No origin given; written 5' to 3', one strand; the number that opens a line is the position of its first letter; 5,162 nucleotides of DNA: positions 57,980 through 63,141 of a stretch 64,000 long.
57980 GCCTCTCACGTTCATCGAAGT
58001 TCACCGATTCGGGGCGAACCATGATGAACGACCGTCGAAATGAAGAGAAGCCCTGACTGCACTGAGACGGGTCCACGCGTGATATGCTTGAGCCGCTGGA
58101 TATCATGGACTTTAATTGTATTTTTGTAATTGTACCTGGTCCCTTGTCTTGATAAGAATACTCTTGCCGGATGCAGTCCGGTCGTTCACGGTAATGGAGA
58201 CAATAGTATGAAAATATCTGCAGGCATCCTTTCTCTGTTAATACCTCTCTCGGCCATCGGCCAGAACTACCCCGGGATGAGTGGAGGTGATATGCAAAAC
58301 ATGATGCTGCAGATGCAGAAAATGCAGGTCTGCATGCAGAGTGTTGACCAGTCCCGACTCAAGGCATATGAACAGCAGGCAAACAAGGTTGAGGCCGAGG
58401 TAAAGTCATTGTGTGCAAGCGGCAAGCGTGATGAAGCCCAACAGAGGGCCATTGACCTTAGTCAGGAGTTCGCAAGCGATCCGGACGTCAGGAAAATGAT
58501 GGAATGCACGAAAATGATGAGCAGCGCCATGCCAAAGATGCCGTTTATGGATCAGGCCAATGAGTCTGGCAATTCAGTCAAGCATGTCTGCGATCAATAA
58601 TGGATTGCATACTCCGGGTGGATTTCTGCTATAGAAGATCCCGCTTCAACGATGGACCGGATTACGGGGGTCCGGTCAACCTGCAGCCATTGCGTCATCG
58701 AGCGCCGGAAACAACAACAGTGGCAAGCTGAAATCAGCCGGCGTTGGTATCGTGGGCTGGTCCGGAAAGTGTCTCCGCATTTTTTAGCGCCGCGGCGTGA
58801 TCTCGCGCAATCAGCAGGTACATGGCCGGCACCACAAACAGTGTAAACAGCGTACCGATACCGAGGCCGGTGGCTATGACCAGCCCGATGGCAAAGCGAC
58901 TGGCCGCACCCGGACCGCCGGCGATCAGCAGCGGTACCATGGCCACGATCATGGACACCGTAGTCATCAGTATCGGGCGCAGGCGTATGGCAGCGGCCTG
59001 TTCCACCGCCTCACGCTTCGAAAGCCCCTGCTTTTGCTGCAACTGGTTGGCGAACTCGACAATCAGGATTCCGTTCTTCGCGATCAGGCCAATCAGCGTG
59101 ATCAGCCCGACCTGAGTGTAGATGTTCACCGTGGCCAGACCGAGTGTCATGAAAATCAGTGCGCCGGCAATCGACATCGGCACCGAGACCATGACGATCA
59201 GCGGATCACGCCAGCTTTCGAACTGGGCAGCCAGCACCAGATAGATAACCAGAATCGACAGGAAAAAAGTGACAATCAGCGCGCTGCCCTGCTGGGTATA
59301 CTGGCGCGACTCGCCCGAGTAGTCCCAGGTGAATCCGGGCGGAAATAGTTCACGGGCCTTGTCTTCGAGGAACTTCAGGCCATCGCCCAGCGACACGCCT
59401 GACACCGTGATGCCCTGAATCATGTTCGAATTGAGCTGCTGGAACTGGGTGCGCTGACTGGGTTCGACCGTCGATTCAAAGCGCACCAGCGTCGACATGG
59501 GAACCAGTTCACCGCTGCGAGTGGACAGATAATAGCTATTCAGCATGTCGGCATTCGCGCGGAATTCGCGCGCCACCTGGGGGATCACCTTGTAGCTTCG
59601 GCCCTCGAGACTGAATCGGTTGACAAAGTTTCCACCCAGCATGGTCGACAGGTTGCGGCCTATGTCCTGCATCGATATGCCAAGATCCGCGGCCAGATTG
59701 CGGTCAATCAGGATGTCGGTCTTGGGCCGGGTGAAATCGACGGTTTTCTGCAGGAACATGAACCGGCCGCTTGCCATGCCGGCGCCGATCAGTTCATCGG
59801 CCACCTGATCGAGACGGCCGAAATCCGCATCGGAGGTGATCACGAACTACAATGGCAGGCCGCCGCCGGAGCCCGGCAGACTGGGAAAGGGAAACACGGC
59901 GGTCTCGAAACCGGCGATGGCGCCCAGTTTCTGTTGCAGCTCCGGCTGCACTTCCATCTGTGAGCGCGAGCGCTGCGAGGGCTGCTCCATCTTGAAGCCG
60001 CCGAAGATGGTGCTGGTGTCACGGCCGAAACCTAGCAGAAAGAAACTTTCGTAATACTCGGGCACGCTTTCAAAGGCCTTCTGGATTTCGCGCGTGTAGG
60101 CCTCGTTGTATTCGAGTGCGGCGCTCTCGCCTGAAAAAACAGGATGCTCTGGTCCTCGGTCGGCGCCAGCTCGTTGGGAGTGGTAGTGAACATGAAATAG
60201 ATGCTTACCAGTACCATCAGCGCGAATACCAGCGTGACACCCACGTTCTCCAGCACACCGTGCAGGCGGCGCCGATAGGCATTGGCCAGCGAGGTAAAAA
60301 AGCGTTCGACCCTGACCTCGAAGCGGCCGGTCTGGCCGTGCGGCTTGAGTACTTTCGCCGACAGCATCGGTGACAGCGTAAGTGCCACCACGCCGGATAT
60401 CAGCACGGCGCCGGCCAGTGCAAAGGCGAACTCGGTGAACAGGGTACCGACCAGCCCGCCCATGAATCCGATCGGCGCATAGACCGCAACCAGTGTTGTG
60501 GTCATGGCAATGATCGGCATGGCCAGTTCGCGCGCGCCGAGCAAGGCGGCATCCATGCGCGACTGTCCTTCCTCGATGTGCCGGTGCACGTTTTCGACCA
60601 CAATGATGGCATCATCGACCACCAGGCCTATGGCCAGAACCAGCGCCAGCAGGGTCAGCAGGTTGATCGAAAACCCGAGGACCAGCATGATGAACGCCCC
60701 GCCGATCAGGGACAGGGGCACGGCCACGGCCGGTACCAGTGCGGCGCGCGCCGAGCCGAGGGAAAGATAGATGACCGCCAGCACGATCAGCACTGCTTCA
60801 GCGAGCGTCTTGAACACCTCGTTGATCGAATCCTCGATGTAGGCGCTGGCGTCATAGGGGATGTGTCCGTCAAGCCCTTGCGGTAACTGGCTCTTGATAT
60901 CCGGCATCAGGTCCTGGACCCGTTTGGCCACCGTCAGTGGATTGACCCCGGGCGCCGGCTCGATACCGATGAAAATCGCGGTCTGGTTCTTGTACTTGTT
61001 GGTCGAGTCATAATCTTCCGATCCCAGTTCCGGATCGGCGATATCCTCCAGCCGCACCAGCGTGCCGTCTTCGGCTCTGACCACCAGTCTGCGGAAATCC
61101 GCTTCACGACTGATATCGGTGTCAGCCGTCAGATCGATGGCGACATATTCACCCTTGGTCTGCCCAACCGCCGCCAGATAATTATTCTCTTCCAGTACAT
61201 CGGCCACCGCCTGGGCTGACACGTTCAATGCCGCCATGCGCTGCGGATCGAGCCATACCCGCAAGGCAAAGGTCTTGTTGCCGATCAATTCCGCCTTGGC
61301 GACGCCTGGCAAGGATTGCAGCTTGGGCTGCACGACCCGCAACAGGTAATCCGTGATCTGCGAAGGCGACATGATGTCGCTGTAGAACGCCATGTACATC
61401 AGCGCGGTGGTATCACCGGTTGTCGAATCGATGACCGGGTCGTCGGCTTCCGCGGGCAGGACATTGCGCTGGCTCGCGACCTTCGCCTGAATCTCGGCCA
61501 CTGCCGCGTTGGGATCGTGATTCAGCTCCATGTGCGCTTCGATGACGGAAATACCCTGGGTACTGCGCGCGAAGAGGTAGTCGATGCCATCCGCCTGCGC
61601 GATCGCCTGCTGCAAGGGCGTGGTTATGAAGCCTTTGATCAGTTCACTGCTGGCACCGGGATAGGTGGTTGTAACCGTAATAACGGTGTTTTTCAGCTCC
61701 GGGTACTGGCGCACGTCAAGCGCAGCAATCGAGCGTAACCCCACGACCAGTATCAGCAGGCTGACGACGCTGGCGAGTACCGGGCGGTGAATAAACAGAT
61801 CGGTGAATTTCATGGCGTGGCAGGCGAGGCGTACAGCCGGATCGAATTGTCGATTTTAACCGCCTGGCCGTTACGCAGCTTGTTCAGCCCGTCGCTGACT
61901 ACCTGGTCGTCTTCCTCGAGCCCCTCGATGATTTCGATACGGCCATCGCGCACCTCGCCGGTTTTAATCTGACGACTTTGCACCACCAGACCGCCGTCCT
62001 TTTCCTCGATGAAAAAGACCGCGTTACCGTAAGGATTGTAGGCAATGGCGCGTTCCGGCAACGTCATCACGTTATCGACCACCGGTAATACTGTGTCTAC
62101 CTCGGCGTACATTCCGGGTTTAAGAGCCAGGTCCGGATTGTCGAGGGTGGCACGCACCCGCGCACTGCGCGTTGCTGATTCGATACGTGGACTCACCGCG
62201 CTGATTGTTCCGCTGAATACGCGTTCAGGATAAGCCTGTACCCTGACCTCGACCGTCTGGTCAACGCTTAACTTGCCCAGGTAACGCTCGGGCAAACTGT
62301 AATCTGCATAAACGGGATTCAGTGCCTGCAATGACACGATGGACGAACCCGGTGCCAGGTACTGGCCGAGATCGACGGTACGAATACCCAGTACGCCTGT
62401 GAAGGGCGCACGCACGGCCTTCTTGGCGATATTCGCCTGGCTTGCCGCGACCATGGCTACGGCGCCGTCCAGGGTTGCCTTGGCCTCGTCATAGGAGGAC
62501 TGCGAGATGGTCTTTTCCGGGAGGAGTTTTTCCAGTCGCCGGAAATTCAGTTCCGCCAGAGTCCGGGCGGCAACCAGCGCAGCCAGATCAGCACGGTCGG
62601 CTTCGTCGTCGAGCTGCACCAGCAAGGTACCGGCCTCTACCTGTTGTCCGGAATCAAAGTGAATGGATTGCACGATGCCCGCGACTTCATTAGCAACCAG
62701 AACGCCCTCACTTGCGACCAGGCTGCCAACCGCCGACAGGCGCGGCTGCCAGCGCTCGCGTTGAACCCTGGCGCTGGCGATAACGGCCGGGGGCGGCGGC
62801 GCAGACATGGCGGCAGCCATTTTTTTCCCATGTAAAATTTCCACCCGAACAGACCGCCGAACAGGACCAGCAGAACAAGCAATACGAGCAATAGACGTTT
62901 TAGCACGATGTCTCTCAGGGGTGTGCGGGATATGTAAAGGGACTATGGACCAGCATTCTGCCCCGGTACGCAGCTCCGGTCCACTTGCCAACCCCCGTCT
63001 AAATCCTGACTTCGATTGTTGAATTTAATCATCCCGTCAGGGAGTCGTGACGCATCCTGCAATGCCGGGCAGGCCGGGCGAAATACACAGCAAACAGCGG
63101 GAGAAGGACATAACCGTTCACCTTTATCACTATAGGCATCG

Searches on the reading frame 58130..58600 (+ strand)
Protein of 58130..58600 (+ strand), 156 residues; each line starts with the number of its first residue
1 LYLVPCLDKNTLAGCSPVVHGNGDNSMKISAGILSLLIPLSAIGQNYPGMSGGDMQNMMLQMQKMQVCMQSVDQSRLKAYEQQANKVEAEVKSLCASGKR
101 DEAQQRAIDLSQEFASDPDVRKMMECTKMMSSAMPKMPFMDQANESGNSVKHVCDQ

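Call 63: search_protein_families(library=pfam, proteins=[window:58130-58600:+], max_evalue=0.01)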
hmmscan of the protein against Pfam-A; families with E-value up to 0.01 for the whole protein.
window:58130-58600:+ (156 aa): 1 family
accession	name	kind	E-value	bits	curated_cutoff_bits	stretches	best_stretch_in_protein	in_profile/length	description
PF18915.5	DUF5667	-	0.0081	17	27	0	63-118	16-68/99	Domain of unknown function (DUF5667)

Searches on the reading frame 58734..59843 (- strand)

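Call 63: search_protein_families(library=pfam, proteins=[window:58734-59843:-], max_evalue=0.01)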
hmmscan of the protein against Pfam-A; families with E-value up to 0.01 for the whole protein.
window:58734-59843:- (369 aa): 2 families
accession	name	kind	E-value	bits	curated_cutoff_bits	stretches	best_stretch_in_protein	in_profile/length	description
PF00873.25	ACR_tran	-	4.4e-87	293.3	28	1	11-345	685-1020/1021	AcrB/AcrD/AcrF family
PF02355.23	SecD_SecF_C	-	3.2e-06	27.1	20.5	1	181-345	28-186/189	Protein export membrane protein SecD/SecF, C-terminal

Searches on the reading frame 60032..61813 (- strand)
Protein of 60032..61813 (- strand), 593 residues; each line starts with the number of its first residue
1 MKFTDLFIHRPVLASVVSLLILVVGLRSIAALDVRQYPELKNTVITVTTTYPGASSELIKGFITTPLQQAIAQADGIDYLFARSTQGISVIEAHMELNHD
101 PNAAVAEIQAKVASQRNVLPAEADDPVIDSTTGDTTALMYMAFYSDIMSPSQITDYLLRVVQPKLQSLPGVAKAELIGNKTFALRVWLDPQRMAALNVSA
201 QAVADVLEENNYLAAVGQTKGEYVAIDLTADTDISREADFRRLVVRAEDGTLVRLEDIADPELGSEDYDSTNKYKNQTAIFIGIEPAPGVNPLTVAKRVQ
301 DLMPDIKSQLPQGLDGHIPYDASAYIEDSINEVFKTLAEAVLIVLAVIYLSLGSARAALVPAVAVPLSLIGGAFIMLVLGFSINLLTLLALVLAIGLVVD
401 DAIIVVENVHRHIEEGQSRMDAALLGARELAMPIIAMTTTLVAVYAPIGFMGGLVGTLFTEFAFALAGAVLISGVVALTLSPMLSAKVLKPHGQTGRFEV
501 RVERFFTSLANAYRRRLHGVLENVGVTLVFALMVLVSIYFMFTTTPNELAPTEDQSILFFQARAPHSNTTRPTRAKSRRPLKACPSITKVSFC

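Call 63: search_protein_families(library=pfam, proteins=[window:60032-61813:-], max_evalue=0.01)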
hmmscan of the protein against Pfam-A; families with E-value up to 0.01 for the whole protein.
window:60032-61813:- (593 aa): 2 families
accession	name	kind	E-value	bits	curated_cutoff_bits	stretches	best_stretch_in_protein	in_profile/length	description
PF00873.25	ACR_tran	-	1e-157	527.1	28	1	4-577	2-580/1021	AcrB/AcrD/AcrF family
PF02355.23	SecD_SecF_C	-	0.0042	17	20.5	1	334-472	34-170/189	Protein export membrane protein SecD/SecF, C-terminal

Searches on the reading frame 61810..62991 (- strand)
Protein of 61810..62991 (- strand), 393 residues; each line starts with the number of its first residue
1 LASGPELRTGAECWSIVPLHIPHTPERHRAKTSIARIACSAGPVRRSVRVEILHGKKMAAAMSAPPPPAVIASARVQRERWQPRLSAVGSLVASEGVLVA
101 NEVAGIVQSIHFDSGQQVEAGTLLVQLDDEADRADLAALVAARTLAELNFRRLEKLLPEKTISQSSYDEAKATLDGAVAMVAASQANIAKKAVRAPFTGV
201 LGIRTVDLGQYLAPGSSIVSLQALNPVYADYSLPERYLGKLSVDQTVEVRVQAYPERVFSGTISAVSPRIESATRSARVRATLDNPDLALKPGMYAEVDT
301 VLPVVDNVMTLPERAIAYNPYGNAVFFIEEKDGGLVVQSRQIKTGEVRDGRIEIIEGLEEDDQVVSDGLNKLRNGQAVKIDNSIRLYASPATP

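Call 63: search_protein_families(library=pfam, proteins=[window:61810-62991:-], max_evalue=0.01)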
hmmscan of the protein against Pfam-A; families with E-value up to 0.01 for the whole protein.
window:61810-62991:- (393 aa): 4 families
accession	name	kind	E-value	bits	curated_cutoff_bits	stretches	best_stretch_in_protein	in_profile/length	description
PF16576.10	HlyD_D23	-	1.5e-31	109.8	30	1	84-296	5-214/214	Barrel-sandwich domain of CusB or HlyD membrane-fusion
PF13437.12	HlyD_3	-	1.8e-21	77.3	22.2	1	193-293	2-106/106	HlyD family secretion protein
PF00364.28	Biotin_lipoyl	-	0.0043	17.3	22.1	0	101-127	47-73/73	Biotin-requiring enzyme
PF13533.13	Biotin_lipoyl_2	-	0.006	16.9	29.8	0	98-128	2-32/32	Biotin-lipoyl like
